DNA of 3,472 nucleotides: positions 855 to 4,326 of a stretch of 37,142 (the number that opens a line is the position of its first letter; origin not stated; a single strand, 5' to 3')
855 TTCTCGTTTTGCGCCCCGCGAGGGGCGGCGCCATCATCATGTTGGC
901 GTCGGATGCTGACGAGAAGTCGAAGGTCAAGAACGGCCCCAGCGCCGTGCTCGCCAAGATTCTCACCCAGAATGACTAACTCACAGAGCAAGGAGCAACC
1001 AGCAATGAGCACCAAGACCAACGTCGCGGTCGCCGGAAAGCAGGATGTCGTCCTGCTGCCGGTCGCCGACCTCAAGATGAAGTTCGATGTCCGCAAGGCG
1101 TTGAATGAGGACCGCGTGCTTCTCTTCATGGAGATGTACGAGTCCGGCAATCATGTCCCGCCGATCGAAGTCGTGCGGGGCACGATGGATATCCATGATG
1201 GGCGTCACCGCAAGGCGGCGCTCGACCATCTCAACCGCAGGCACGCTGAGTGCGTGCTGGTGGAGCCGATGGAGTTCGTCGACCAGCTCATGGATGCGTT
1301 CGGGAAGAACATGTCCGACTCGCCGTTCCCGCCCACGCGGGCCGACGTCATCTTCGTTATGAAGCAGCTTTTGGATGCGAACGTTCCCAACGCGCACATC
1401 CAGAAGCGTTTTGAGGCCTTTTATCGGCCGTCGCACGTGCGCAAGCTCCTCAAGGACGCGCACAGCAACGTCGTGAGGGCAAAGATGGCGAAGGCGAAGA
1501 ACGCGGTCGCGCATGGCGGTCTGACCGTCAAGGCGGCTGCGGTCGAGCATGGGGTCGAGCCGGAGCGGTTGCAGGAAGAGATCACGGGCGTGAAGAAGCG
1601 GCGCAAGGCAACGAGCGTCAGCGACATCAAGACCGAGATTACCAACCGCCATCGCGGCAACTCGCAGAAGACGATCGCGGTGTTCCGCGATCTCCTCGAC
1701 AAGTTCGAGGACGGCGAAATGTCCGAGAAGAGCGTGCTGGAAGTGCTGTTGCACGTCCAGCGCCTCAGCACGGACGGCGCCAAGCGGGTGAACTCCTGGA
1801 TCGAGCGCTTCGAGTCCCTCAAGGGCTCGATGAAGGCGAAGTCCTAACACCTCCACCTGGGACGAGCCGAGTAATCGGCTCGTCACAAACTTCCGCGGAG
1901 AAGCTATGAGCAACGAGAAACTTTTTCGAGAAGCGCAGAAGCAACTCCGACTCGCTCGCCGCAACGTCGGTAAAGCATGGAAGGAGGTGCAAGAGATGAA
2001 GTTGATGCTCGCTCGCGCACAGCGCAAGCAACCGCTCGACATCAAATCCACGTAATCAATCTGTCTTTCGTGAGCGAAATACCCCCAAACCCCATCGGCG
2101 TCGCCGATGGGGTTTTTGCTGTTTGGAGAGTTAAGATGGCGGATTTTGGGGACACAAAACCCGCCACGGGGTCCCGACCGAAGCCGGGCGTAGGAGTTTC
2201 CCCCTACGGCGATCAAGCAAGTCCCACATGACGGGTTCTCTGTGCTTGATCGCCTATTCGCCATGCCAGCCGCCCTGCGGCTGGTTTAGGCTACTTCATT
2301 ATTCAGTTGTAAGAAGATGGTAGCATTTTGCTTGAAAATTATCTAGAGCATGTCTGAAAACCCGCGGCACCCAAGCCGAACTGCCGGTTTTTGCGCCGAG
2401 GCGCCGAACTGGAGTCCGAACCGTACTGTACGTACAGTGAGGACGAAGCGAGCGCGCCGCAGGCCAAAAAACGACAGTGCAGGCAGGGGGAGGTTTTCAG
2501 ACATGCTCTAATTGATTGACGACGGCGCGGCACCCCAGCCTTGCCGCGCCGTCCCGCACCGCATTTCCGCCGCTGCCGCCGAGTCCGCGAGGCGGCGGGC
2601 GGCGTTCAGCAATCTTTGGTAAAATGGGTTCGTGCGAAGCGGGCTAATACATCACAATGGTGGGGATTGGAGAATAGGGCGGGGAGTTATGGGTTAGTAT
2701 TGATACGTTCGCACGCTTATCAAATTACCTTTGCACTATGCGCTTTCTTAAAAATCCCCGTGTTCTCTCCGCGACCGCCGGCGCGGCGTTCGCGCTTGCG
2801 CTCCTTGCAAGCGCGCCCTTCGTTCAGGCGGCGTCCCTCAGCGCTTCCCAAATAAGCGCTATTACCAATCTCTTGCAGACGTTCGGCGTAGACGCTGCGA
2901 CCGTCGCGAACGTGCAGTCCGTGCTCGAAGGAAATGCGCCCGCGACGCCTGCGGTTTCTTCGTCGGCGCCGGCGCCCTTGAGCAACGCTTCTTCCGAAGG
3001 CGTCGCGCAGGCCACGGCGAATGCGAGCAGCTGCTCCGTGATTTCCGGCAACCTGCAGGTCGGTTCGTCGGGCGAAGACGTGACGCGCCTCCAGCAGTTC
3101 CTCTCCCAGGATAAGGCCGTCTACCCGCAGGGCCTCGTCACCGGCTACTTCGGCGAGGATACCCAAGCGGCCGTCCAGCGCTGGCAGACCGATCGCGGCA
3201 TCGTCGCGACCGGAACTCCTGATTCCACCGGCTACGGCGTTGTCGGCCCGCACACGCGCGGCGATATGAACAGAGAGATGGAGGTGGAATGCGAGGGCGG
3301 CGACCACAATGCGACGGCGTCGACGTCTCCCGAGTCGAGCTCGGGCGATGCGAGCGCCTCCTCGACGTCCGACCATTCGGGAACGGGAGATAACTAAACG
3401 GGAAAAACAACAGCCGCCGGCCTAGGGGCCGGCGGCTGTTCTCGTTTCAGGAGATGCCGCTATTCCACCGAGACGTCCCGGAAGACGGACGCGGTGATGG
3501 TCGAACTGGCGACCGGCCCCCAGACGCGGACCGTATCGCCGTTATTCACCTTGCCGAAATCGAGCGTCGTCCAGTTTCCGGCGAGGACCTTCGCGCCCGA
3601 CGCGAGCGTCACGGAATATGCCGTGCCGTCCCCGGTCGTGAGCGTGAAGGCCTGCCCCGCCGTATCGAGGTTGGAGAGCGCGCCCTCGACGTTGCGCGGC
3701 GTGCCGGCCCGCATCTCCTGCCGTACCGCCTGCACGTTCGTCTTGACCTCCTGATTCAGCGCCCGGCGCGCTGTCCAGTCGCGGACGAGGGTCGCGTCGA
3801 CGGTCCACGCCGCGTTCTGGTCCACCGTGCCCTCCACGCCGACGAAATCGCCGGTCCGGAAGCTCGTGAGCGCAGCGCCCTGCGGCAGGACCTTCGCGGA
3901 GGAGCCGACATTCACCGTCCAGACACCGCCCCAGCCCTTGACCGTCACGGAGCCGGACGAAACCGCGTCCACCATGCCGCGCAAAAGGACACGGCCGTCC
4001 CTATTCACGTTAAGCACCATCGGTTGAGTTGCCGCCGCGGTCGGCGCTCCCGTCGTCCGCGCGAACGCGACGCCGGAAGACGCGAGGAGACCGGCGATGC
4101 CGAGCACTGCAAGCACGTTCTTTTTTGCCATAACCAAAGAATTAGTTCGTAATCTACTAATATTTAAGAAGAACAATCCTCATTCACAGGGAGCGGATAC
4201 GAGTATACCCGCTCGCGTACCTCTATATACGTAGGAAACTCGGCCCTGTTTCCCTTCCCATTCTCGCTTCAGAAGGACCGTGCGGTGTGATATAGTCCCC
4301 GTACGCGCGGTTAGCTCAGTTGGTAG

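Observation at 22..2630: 2.6-kb cassette bounded by 108-bp perfect inverted repeats, encoding a ParB/Srx-fold protein and three unknown small proteins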

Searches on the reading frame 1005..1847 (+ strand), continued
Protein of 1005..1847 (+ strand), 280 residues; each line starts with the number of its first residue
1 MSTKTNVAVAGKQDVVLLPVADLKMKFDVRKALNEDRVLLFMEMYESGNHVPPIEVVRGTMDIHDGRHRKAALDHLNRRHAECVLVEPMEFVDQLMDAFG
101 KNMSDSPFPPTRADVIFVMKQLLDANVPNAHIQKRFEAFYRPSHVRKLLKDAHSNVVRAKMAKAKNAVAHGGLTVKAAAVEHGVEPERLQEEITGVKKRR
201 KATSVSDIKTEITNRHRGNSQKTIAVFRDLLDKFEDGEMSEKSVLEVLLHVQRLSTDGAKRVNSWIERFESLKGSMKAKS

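Call 51: search_solved_structures(query=A1, max_evalue=1)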
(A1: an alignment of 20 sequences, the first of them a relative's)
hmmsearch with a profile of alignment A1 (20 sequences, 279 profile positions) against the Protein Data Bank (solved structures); distinct sequences matched with E-value up to 1: 8.
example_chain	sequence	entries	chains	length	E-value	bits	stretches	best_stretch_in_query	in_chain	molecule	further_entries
6ky4_A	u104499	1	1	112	0.02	17.6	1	14-84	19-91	Sulfiredoxin, chloroplastic/mitochondrial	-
3cyi_A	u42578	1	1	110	0.11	15.1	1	32-87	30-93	Sulfiredoxin-1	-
3hy2_X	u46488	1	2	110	0.13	15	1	32-87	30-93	Sulfiredoxin-1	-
7lj1_a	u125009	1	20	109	0.13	14.9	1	32-87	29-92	Sulfiredoxin-1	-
1xw3_A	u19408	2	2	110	0.14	14.8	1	32-87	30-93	SULFIREDOXIN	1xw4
2rii_X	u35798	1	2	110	0.14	14.8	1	32-87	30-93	Sulfiredoxin-1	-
1yzs_A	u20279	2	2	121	0.19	14.4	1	32-87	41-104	sulfiredoxin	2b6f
6dkm_B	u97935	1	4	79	0.75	12.4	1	218-259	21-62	DHD131_B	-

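Call 53: fold_search(model_id=the predicted structure, library=pdb)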
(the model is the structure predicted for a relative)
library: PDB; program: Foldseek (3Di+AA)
matches with E <= 10: 464; with E <= 0.001: 22
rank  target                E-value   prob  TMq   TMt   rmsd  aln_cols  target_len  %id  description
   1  7nfu_B                5.6e-06  1.00  0.33  0.41  12.0       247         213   14  Crystal structure of C-terminally truncated Geobacillus thermoleovorans nucleoid occlusion protein Noc (released 2021-02-17)
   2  7bnr_A                8.2e-06  1.00  0.30  0.42  15.3       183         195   19  Crystal structure of a ParB Q52A mutant from Myxococcus xanthus bound to CTPyS (released 2021-09-08)
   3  7nfu_A                1.1e-05  1.00  0.34  0.41  12.3       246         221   13  Crystal structure of C-terminally truncated Geobacillus thermoleovorans nucleoid occlusion protein Noc (released 2021-02-17)
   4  7bnk_B                2.8e-05  1.00  0.30  0.43  15.5       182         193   19  Crystal structure of ParB from Myxococcus xanthus bound to CDP and Monothiophosphate (released 2021-09-08)
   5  7ng0                  3.2e-05  1.00  0.31  0.43  16.9       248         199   12  Crystal structure of N- and C-terminally truncated Geobacillus thermoleovorans nucleoid occlusion protein Noc (released 2021-02-17)
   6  7bnk_A                5.9e-05  1.00  0.30  0.42  15.4       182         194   19  Crystal structure of ParB from Myxococcus xanthus bound to CDP and Monothiophosphate (released 2021-09-08)
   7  7ol9_B                8.7e-05  1.00  0.30  0.40  17.1       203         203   12  Crystal structure of C-terminally truncated Bacillus subtilis nucleoid occlusion protein (Noc) complexed to the Noc-bi (released 2022-03-09)
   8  7o0n_A                1.1e-04  1.00  0.29  0.41  15.4       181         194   19  Crystal structure of a ParB E93A mutant from Myxococcus xanthus bound to CDP and monothiophosphate (released 2021-09-15)
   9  6sdk_B                1.3e-04  1.00  0.30  0.41  14.6       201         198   14  Crystal structure of bacterial ParB dimer bound to CDP (released 2019-10-23)
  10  6sdk_A                1.5e-04  1.00  0.31  0.42  14.9       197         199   14  Crystal structure of bacterial ParB dimer bound to CDP (released 2019-10-23)
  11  6ryk_B                1.6e-04  1.00  0.28  0.55  13.6       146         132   20  Crystal structure of the ParB-like protein PadC (released 2020-01-22)
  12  7bm8_A                1.6e-04  1.00  0.29  0.44  15.6       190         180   17  Crystal structure of the C-terminally truncated chromosome-partitioning protein ParB from Caulobacter crescentus compl (released 2021-04-28)
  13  7bnr_B                1.7e-04  1.00  0.30  0.41  15.4       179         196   20  Crystal structure of a ParB Q52A mutant from Myxococcus xanthus bound to CTPyS (released 2021-09-08)
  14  8qa9_A                3.4e-04  1.00  0.38  0.50  12.1       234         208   13  Crystal structure of the RK2 plasmid encoded co-complex of the C-terminally truncated transcriptional repressor protei (released 2024-02-21)
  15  5k5d_A                3.4e-04  1.00  0.33  0.37  13.7       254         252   12  Structure of the C2221 form of Pnob8-like ParB-N domain (released 2016-06-15)
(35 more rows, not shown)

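Call 56: find_related_loci(query=A1, collection=metagenome_contigs, flank=6000)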
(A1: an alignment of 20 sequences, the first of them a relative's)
Query A1 (280 aa) in metagenome_contigs; peptide patterns used: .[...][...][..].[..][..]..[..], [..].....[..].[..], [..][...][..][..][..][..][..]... (x = any residue, [..] = any of these).
295 stretches matched a pattern; 33 encode a relative of the query (tblastn E <= 1e-3); 33 distinct loci.
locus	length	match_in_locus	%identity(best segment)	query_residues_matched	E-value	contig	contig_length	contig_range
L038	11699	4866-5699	73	3-280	7e-138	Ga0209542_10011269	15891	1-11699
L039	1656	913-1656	73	1-248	4e-139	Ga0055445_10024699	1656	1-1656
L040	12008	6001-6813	65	8-278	2e-126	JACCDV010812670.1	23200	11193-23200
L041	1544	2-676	77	56-280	4e-133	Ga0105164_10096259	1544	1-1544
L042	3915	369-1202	59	3-280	1e-109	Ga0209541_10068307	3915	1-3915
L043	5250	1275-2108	59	3-280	1e-108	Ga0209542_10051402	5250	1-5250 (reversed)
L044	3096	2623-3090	59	35-190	7e-57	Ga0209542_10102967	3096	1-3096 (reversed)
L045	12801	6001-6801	35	13-279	1e-48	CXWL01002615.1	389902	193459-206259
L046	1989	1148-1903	37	22-278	2e-44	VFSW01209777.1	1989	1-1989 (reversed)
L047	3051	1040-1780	36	22-274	1e-43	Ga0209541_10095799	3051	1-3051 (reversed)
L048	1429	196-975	35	12-273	2e-44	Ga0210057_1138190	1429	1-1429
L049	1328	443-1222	35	12-273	1e-44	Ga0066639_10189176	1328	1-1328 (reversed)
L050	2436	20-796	34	15-272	3e-42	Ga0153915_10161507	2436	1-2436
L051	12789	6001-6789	34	4-272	2e-39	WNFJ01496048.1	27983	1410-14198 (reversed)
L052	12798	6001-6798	32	4-274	2e-39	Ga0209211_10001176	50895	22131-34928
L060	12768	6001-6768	32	17-272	2e-36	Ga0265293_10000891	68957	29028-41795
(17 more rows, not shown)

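Call 70: search_dna_similar(query=window:1005-1847:+, collection=plasmids, mode=protein, max_evalue=0.001, max_rows=10)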
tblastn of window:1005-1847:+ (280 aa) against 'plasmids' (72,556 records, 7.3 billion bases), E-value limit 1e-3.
No match.

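Call 71: search_dna_similar(query=window:1005-1847:+, collection=phages, mode=protein, max_evalue=0.001, max_rows=10)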
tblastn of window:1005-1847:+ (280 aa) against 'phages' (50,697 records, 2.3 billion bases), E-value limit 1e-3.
No match.

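Call 82: search_protein_representatives(alignment_id=A1)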
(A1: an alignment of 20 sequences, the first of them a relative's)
Query: 20 sequences, 279 profile positions. Proteins with E-value up to 0.001 (for the whole library): 1280; up to 1e-10: 492; up to 1e-30: 304. The best 150 are listed.
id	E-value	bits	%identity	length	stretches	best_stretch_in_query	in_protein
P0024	7.3e-128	442.3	-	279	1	1-279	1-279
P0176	3.6e-93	328.5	-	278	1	1-276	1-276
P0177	1.5e-87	310.1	-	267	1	13-274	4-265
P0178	6.1e-83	294.9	-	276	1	1-276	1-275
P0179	1.3e-78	280.8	-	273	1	7-275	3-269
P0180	4.2e-77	275.7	-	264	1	13-270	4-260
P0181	1.0e-76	274.5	-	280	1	7-278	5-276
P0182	2.6e-69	250.2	-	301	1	10-270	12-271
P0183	6.3e-69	248.9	-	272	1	10-273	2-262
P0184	1.3e-68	247.9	-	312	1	11-274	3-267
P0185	2.9e-68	246.8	-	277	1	11-270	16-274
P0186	8.7e-68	245.2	-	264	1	14-277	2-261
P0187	2.1e-67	243.9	-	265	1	20-279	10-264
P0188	2.4e-67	243.7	-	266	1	14-278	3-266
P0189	2.5e-66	240.4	-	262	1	16-274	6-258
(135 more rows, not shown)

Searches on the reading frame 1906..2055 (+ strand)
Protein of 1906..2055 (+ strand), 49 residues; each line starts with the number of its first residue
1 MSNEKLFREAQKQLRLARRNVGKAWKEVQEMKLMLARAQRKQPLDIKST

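Call 6: search_protein_families(library=pfam, proteins=[window:1906-2055:+], max_evalue=0.1)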
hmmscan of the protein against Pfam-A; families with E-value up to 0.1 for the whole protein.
window:1906-2055:+ (49 aa): 1 family
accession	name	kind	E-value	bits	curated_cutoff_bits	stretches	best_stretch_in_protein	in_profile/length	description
PF11242.13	DUF2774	-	0.053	14.2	29.2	1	7-34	16-43/63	Protein of unknown function (DUF2774)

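Call 37: search_protein_families(library=phrogs, proteins=[window:1906-2055:+], max_evalue=0.01)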
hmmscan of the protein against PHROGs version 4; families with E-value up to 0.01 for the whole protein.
window:1906-2055:+ (49 aa): 0 families

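Call 38: search_protein_families(library=ncbifam, proteins=[window:1906-2055:+], max_evalue=0.01)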
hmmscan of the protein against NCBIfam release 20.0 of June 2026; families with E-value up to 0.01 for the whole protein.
window:1906-2055:+ (49 aa): 0 families

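Call 49: search_protein_families(library=padloc, proteins=[window:1906-2055:+], max_evalue=0.1)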
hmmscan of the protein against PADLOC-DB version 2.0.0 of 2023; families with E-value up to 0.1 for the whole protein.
window:1906-2055:+ (49 aa): 0 families

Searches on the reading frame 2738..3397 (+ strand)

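Call 6: search_protein_families(library=pfam, proteins=[window:2738-3397:+], max_evalue=0.1)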
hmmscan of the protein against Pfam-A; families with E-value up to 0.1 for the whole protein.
window:2738-3397:+ (219 aa): 1 family
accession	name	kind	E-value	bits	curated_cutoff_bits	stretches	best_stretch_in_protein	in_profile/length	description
PF01471.23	PG_binding_1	-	1.3e-10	41.7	23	1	111-163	1-51/57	Putative peptidoglycan binding domain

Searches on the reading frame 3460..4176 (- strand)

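Call 6: search_protein_families(library=pfam, proteins=[window:3460-4176:-], max_evalue=0.1)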
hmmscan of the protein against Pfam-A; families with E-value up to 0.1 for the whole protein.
window:3460-4176:- (238 aa): 4 families
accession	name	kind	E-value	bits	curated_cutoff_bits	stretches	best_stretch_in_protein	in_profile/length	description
PF18914.6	DUF5666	-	0.00018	22.1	27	1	66-124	1-54/60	Domain of unknown function (DUF5666)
PF04883.17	HK97-gp10_like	-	0.021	16.2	21.4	0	136-197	14-71/78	Bacteriophage HK97-gp10, putative tail-component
PF25692.1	Phage_depo_C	-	0.029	15.3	25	0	69-106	46-83/90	Phage depolymerase C-terminal beta sandwich domain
PF23607.1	WZC_N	-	0.033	15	27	0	171-206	48-83/110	Tyrosine-protein kinase Wzc, N-terminal domain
